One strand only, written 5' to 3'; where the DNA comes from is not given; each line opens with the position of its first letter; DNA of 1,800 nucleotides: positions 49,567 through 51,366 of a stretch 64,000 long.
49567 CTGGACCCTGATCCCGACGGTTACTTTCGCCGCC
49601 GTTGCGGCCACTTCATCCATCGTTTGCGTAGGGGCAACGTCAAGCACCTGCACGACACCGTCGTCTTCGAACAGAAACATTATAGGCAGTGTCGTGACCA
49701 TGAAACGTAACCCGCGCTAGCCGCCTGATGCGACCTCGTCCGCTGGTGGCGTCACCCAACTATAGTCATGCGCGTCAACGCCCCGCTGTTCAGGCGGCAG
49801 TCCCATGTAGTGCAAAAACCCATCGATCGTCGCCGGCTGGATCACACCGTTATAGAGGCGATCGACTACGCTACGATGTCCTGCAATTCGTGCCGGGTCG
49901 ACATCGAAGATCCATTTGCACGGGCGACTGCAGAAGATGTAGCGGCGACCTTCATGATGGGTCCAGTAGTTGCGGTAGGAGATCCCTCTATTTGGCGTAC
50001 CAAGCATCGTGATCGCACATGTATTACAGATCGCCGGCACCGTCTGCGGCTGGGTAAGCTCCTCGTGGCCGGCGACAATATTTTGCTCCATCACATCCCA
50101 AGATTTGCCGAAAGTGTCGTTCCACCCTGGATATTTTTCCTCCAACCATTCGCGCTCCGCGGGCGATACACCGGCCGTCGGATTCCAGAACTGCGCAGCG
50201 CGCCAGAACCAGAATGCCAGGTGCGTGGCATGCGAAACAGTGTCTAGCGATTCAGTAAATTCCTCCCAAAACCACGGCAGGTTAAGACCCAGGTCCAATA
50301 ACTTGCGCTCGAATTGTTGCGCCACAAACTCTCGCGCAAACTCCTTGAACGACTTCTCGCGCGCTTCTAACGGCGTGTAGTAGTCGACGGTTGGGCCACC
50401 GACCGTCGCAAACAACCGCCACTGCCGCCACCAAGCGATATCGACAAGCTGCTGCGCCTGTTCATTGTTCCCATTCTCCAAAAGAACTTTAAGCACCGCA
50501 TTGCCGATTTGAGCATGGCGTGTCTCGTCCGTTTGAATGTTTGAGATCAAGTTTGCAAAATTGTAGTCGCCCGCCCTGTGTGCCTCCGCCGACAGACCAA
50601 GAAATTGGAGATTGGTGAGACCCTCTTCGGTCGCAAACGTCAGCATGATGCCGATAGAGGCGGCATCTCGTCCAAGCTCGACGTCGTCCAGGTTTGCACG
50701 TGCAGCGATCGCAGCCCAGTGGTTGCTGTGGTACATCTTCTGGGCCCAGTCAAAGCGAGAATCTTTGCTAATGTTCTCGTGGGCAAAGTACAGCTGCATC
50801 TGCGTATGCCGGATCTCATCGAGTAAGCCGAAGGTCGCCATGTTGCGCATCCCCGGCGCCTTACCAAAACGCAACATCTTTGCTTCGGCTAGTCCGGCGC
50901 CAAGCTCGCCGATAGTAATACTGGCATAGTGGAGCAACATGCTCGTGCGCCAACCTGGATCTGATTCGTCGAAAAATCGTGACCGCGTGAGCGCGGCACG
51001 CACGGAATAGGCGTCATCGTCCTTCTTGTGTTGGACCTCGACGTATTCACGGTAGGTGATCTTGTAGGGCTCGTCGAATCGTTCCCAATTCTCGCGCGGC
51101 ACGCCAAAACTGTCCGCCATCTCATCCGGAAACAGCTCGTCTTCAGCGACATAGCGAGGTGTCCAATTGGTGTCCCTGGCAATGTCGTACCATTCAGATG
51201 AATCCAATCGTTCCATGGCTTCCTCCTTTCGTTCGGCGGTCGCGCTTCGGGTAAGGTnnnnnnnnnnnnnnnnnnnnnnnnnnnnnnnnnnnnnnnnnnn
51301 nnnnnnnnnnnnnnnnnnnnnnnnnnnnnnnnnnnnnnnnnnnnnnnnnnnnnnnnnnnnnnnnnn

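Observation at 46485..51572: Four-component diiron monooxygenase cluster with non-canonical order, no reductase, and DUF1326/DUF2182 metal-binding proteins appended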

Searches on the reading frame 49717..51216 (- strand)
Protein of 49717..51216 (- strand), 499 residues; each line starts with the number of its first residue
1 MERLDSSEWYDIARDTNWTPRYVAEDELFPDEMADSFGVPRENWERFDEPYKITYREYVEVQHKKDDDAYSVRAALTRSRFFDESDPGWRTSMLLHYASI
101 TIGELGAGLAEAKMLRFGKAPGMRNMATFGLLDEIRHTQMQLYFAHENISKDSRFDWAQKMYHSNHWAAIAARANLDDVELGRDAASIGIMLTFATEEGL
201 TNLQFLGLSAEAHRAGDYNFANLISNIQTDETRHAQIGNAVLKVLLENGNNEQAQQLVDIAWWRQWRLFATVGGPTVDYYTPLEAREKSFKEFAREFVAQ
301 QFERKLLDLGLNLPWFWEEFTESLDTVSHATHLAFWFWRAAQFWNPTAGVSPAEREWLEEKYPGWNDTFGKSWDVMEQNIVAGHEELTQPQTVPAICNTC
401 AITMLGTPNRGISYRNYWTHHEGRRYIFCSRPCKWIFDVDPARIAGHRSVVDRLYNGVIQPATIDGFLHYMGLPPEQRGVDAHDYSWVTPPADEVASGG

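Call 3: search_protein_families(library=pfam, proteins=[window:49717-51216:-], max_evalue=0.01)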
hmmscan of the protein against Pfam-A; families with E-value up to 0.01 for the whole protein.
window:49717-51216:- (499 aa): 2 families
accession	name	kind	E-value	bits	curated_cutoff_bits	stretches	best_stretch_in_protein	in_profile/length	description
PF02332.24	Phenol_Hydrox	-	1.1e-65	221.9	24.4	1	18-248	1-229/230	Methane/Phenol/Alkene Hydroxylase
PF04945.19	YHS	-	8e-07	29.4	30.3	1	418-447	17-46/47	YHS domain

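Call 8: find_homologous_proteins(query=window:49717-51216:-, max_evalue=1e-30)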
Query window:49717-51216:- (499 aa): 557 proteins with E <= 1e-30 among 8000 candidates; the best 120 are listed.
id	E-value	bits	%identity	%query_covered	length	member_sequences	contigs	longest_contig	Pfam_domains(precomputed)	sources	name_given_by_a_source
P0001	0.0e+0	1054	88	99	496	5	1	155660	PF04945.20,PF02332.25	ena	-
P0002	0.0e+0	1045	88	99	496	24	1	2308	PF04945.20,PF02332.25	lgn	-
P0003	6.1e-207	707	60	100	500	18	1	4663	PF04945.20,PF02332.25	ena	-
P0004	3.6e-206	704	59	100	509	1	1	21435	PF04945.20,PF02332.25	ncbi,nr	ncbi:MAG: YHS domain-containing protein [Nevskia sp.]|nr:YHS domain-containing protein [Nevskia sp.]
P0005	4.3e-206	704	60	98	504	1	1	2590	PF04945.20,PF02332.25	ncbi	ncbi:MAG: YHS domain-containing protein [Gammaproteobacteria bacterium]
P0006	3.8e-205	701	58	97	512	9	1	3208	PF04945.20,PF02332.25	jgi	jgi:toluene monooxygenase system protein A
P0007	4.5e-205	700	59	98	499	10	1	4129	PF04945.20,PF02332.25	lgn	-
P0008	5.0e-203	694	57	98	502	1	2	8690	PF04945.20,PF02332.25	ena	-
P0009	8.7e-202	689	58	98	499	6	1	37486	PF04945.20,PF02332.25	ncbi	-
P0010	2.0e-201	688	58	98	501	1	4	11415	PF04945.20,PF02332.25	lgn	-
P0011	1.4e-200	686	58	98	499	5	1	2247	PF04945.20,PF02332.25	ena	-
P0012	1.7e-200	685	58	98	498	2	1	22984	PF04945.20,PF02332.25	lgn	-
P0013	1.7e-200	685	58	98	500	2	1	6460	PF04945.20,PF02332.25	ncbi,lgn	-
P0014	1.9e-200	685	57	99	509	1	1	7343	PF04945.20,PF02332.25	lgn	-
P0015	4.6e-200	684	58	99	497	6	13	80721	PF04945.20,PF02332.25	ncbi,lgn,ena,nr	ncbi:MAG: YHS domain-containing protein [Gammaproteobacteria bacterium]|nr:YHS domain-containing pro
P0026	2.1e-196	672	56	98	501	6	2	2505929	PF04945.20,PF02332.25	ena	-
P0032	8.6e-195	666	55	100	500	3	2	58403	PF04945.20,PF02332.25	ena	-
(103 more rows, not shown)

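Call 10: find_encoding_contigs(protein=P0001, flank=10000, max_places=3)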
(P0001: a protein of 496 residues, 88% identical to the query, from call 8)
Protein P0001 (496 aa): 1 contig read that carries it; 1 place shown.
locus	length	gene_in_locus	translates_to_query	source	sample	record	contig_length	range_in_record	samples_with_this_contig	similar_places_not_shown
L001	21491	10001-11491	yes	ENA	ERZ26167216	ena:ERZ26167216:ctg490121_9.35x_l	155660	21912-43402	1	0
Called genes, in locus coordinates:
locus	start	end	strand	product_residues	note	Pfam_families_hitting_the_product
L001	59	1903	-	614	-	PF07676:PD40 (faint), PF25174:Beta-prop_THOC3 (faint), PF26550:Tricorn_2nd, PF26549:Tricorn_N (weak)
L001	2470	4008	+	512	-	-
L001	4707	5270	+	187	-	-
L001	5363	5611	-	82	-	-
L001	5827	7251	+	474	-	PF01979:Amidohydro_1, PF07969:Amidohydro_3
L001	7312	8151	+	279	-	-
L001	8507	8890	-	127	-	PF07858:LEH, PF12680:SnoaL_2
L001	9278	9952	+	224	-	PF00106:adh_short, PF13561:adh_short_C2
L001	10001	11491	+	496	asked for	PF02332:Phenol_Hydrox, PF04945:YHS (weak)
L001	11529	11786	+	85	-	PF06234:TmoB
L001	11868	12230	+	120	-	PF02406:MmoB_DmpM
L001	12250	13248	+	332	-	PF02332:Phenol_Hydrox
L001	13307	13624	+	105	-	PF00355:Rieske, PF13806:Rieske_2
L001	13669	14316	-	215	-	PF07040:DUF1326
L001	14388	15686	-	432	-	PF13424:TPR_12 (faint), PF00515:TPR_1 (faint), PF07719:TPR_2 (faint), PF13181:TPR_8 (faint)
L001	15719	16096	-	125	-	-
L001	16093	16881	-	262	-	PF00881:Nitroreductase (weak)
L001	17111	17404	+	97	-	-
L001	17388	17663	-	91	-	PF08895:DUF1840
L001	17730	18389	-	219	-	PF04337:DUF480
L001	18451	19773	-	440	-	-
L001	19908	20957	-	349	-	PF00296:Bac_luciferase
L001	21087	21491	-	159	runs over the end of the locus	PF08327:AHSA1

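Call 11: find_encoding_contigs(protein=window:49717-51216:-, flank=10000, max_places=3)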
Protein window:49717-51216:- (499 aa): no gene with exactly this product is on record in the collection.

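Call 12: find_encoding_contigs(protein=P0004, flank=10000, max_places=2)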
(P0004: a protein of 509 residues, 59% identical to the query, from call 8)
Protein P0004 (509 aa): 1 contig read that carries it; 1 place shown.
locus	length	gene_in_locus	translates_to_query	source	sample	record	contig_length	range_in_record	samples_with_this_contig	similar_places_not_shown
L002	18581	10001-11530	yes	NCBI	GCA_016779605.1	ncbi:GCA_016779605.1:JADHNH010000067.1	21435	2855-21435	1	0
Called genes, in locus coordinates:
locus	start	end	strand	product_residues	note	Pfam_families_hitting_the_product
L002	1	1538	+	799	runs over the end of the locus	PF00873:ACR_tran (weak), PF03176:MMPL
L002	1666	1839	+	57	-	-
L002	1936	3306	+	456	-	PF13489:Methyltransf_23, PF13847:Methyltransf_31, PF08241:Methyltransf_11, PF08242:Methyltransf_12, PF13649:Methyltransf_25, PF10119:MethyTransf_Reg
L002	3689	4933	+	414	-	-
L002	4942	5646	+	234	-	PF00034:Cytochrom_C, PF13442:Cytochrome_CBB3 (weak)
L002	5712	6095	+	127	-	PF13442:Cytochrome_CBB3, PF00034:Cytochrom_C (weak)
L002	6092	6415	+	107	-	PF13442:Cytochrome_CBB3 (weak), PF00034:Cytochrom_C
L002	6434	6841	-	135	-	PF01814:Hemerythrin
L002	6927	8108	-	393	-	PF00070:Pyr_redox (weak), PF00890:FAD_binding_2 (weak), PF01266:DAO (weak), PF01494:FAD_binding_3, PF07992:Pyr_redox_2 (faint), PF13450:NAD_binding_8 (weak)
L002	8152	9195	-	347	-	PF00268:Ribonuc_red_sm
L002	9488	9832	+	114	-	PF00355:Rieske, PF13806:Rieske_2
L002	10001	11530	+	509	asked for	PF02332:Phenol_Hydrox, PF04945:YHS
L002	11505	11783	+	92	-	PF06234:TmoB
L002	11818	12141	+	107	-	PF02406:MmoB_DmpM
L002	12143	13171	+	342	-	PF02332:Phenol_Hydrox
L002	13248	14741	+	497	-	PF13188:PAS_8 (faint), PF13426:PAS_9 (faint), PF00158:Sigma54_activat, PF14532:Sigma54_activ_2, PF01078:Mg_chelatase (faint), PF00004:AAA (weak), PF07728:AAA_5, PF25601:AAA_lid_14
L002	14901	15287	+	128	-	PF01152:Bac_globin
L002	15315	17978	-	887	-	PF00690:Cation_ATPase_N, PF00122:E1-E2_ATPase, PF00702:Hydrolase, PF13246:Cation_ATPase, PF00689:Cation_ATPase_C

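Call 13: find_encoding_contigs(protein=P0015, flank=10000, max_places=2)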
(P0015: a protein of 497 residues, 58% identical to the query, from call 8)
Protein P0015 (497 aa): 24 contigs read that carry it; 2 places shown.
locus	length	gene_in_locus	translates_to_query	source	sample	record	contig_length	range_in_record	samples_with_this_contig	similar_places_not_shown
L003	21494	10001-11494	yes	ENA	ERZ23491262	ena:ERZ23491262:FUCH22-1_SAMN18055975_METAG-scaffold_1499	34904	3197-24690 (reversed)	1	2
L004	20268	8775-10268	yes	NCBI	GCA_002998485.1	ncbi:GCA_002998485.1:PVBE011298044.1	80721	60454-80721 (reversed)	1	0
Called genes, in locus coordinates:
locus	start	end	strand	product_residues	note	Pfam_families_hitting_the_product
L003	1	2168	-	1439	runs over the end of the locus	PF01869:BcrAD_BadFG, PF09989:DUF2229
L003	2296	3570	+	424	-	PF20903:SPL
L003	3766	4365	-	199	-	PF01135:PCMT, PF13489:Methyltransf_23 (weak), PF01209:Ubie_methyltran, PF06325:PrmA, PF13847:Methyltransf_31, PF08241:Methyltransf_11, PF08242:Methyltransf_12, PF13649:Methyltransf_25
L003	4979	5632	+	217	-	PF01717:Meth_synt_2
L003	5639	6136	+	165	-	PF01717:Meth_synt_2 (weak)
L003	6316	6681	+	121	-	PF13686:DrsE_2 (faint), PF02635:DsrE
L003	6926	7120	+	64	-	-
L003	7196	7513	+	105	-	-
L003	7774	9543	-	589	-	PF06505:XylR_N, PF02830:V4R, PF00158:Sigma54_activat, PF14532:Sigma54_activ_2, PF01078:Mg_chelatase (weak), PF07724:AAA_2, PF25601:AAA_lid_14, PF02954:HTH_8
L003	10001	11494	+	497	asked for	PF02332:Phenol_Hydrox, PF04945:YHS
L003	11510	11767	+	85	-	PF06234:TmoB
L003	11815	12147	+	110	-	PF00355:Rieske, PF13806:Rieske_2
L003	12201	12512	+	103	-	PF02406:MmoB_DmpM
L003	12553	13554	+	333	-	PF02332:Phenol_Hydrox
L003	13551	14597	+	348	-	PF00111:Fer2, PF00970:FAD_binding_6, PF00175:NAD_binding_1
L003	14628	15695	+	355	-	PF02012:BNR (faint), PF14870:PSII_BNR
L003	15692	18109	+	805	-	PF03176:MMPL, PF00873:ACR_tran, PF03176:MMPL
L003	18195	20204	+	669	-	PF06980:DUF1302 (faint)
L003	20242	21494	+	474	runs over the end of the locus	PF07044:DUF1329, PF17131:TP_0789-like (faint)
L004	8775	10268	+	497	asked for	PF02332:Phenol_Hydrox, PF04945:YHS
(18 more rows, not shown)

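Call 14: find_encoding_contigs(protein=P0009, flank=10000, max_places=2)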
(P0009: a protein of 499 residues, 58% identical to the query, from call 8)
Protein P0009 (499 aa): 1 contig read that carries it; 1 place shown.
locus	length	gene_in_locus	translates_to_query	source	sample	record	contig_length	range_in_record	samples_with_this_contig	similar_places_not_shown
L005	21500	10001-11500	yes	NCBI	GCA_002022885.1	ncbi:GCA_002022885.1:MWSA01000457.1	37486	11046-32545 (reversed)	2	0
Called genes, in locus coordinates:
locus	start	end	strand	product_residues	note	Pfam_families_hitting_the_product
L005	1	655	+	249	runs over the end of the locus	PF08808:RES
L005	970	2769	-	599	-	PF06505:XylR_N, PF02830:V4R, PF00158:Sigma54_activat, PF14532:Sigma54_activ_2, PF07724:AAA_2 (weak), PF07728:AAA_5 (weak), PF25601:AAA_lid_14, PF02954:HTH_8, +1 more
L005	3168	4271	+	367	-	PF14870:PSII_BNR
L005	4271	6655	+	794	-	PF03176:MMPL, PF00873:ACR_tran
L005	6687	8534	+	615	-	-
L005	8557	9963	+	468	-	PF07044:DUF1329, PF17131:TP_0789-like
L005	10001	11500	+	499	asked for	PF02332:Phenol_Hydrox, PF04945:YHS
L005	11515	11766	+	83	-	PF06234:TmoB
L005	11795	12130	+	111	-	PF00355:Rieske, PF13806:Rieske_2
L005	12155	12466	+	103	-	PF02406:MmoB_DmpM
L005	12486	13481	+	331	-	PF02332:Phenol_Hydrox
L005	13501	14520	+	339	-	PF00111:Fer2, PF00970:FAD_binding_6, PF00175:NAD_binding_1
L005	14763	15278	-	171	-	PF01243:PNPOx_N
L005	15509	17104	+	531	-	PF00999:Na_H_Exchanger, PF02254:TrkA_N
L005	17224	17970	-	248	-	PF00106:adh_short, PF08659:KR, PF13561:adh_short_C2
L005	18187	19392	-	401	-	PF07690:MFS_1 (weak), PF03219:TLC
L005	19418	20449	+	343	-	PF13354:Beta-lactamase2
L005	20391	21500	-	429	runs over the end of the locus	PF13354:Beta-lactamase2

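Call 15: find_related_loci(query=window:49717-51216:-, collection=genome_contigs, flank=10000)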
Query window:49717-51216:- (499 aa) in genome_contigs; peptide patterns used: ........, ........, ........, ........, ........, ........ (x = any residue, [..] = any of these).
28 stretches matched a pattern; 4 encode a relative of the query (tblastn E <= 1e-3); 4 distinct loci.
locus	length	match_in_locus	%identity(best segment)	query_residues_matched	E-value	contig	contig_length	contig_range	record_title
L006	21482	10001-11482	87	1-494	0e+0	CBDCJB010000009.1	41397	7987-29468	MAG: Gammaproteobacteria bacterium isolate 73aac9d3-0341-4cc4-bdea-3f58c6bb4f33 genome assembly, contig: contig_9, whole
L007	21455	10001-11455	47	1-488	1e-155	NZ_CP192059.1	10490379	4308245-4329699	Amycolatopsis sp. CA-161197 chromosome, complete genome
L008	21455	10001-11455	46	1-488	1e-154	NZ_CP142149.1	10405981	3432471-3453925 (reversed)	Amycolatopsis rhabdoformis strain NCIMB 14900 chromosome, complete genome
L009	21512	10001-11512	57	1-498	0e+0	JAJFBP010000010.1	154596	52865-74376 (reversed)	MAG: Panacagrimonas sp. isolate C_No_T20_A_bin.30 scaffold_72, whole genome shotgun sequence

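Call 27: search_solved_structures(query=window:49717-51216:-, max_evalue=1e-10)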
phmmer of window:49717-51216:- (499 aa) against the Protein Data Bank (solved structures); distinct sequences matched with E-value up to 1e-10: 27.
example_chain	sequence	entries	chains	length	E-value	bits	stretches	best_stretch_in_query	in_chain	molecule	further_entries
1t0q_A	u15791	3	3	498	3.9e-193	646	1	3-489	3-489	toluene, o-xylene monooxygenase oxygenase subunit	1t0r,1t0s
2inc_A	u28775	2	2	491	9.6e-193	644.7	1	5-489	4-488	Toluene, o-xylene monooxygenase oxygenase subunit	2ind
3rnf_A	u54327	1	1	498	1.5e-192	644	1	3-489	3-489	Toluene o-xylene monooxygenase component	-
3n1z_A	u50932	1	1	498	1.6e-192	644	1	3-489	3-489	Toluene o-xylene monooxygenase component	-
3rne_A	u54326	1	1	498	1.7e-192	643.9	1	3-489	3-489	Toluene o-xylene monooxygenase component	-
3n20_A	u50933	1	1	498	2.1e-192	643.6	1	3-489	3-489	Toluene o-xylene monooxygenase component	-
3n1x_A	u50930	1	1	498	2.3e-192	643.5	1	3-489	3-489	Toluene o-xylene monooxygenase component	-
3n1y_A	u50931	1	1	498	4.1e-192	642.6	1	3-489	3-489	Toluene o-xylene monooxygenase component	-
3rn9_A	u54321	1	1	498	4.3e-192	642.6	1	3-489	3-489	Toluene o-xylene monooxygenase component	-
3rnb_A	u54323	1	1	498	5.1e-192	642.3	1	3-489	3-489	Toluene o-xylene monooxygenase component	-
3rnc_A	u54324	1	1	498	7.7e-192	641.7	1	3-489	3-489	Toluene o-xylene monooxygenase component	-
2rdb_A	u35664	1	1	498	8.4e-192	641.6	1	3-489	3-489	Toluene, o-xylene monooxygenase oxygenase subunit;alpha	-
3rna_A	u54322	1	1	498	3e-191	639.8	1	3-489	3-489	Toluene o-xylene monooxygenase component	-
3rng_A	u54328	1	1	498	6.5e-191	638.7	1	3-489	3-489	Toluene o-xylene monooxygenase component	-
3dhg_A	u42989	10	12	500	6e-185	619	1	7-489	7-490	toluene 4-monooxygenase hydroxylase alpha subunit | Toluene-4-monooxygenase system protein A | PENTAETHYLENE GLYCOL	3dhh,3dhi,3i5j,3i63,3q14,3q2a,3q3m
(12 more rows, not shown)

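Call 32: find_related_loci(query=window:49717-51216:-, collection=metagenome_contigs, flank=8000)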
Query window:49717-51216:- (499 aa) in metagenome_contigs; peptide patterns used: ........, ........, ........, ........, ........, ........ (x = any residue, [..] = any of these).
24 stretches matched a pattern, but none encodes a relative of the query by tblastn (E <= 1e-3).

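Call 35: search_protein_families(library=ncbifam, proteins=[window:49717-51216:-], max_evalue=0.001)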
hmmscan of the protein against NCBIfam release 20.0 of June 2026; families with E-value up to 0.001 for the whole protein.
window:49717-51216:- (499 aa): 0 families

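Call 38: find_encoding_contigs(protein=P0026, flank=8000, max_places=1)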
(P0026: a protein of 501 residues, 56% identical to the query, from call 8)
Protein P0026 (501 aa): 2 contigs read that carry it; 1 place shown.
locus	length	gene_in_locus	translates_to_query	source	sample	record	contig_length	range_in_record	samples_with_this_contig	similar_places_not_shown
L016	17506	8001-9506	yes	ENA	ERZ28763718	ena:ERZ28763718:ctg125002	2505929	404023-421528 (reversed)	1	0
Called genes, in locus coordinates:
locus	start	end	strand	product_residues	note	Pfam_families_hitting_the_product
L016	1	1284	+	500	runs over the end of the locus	PF02332:Phenol_Hydrox, PF04945:YHS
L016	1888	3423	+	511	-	PF02332:Phenol_Hydrox, PF04945:YHS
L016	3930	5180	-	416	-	PF00296:Bac_luciferase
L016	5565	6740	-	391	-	PF06441:EHN, PF00561:Abhydrolase_1, PF12697:Abhydrolase_6 (weak)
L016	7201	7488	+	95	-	PF13378:MR_MLE_C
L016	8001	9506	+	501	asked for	PF02332:Phenol_Hydrox, PF04945:YHS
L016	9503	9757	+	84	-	PF06234:TmoB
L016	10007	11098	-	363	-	PF01926:MMR_HSR1, PF02421:FeoB_N (weak), PF06071:YchF-GTPase_C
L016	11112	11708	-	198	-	PF01195:Pept_tRNA_hydro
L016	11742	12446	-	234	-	PF01386:Ribosomal_L25p, PF14693:Ribosomal_TL5_C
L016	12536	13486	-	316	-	PF13793:Pribosyltran_N, PF00156:Pribosyltran, PF14572:Pribosyl_synth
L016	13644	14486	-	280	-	PF00288:GHMP_kinases_N, PF08544:GHMP_kinases_C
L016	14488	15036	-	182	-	PF03550:LolB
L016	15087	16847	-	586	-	PF13429:TPR_15 (faint), PF14559:TPR_19 (faint), PF07719:TPR_2 (faint), PF09976:TPR_21 (faint), PF13181:TPR_8 (faint), PF13424:TPR_12 (faint), PF13428:TPR_14 (faint), PF13432:TPR_16 (weak), +15 more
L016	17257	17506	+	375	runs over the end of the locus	PF05201:GlutR_N, PF01488:Shikimate_DH, PF00745:GlutR_dimer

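Call 39: find_encoding_contigs(protein=P0032, flank=8000, max_places=1)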
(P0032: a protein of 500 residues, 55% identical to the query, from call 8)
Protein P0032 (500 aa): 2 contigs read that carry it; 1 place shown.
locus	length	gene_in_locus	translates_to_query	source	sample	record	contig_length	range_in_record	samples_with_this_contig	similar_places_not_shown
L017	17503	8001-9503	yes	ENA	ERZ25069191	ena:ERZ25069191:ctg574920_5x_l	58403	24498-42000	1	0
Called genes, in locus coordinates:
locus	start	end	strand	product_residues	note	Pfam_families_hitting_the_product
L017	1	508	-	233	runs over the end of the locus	PF03737:RraA-like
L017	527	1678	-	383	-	PF05721:PhyH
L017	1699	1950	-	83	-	-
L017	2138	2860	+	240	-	PF01738:DLH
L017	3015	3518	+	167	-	PF13577:SnoaL_4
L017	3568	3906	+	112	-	PF00355:Rieske, PF13806:Rieske_2 (weak)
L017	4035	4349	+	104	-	PF02332:Phenol_Hydrox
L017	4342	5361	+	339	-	PF00111:Fer2, PF00970:FAD_binding_6, PF00175:NAD_binding_1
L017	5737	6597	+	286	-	-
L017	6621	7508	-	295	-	PF02129:Peptidase_S15, PF05448:AXE1 (faint), PF01738:DLH (faint), PF12146:Hydrolase_4, PF00561:Abhydrolase_1, PF12697:Abhydrolase_6, PF00326:Peptidase_S9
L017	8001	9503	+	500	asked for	PF02332:Phenol_Hydrox, PF04945:YHS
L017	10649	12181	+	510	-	PF02332:Phenol_Hydrox, PF04945:YHS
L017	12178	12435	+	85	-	PF06234:TmoB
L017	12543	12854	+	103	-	PF02406:MmoB_DmpM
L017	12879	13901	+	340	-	PF02332:Phenol_Hydrox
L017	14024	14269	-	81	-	-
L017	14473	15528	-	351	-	PF02775:TPP_enzyme_C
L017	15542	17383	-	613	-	PF01558:POR, PF01855:POR_N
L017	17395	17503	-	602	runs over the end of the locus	PF14691:Fer4_20, PF00070:Pyr_redox (faint), PF07992:Pyr_redox_2, PF13450:NAD_binding_8 (weak), PF13738:Pyr_redox_3 (faint), PF12838:Fer4_7, PF13183:Fer4_8 (weak), PF00037:Fer4 (weak)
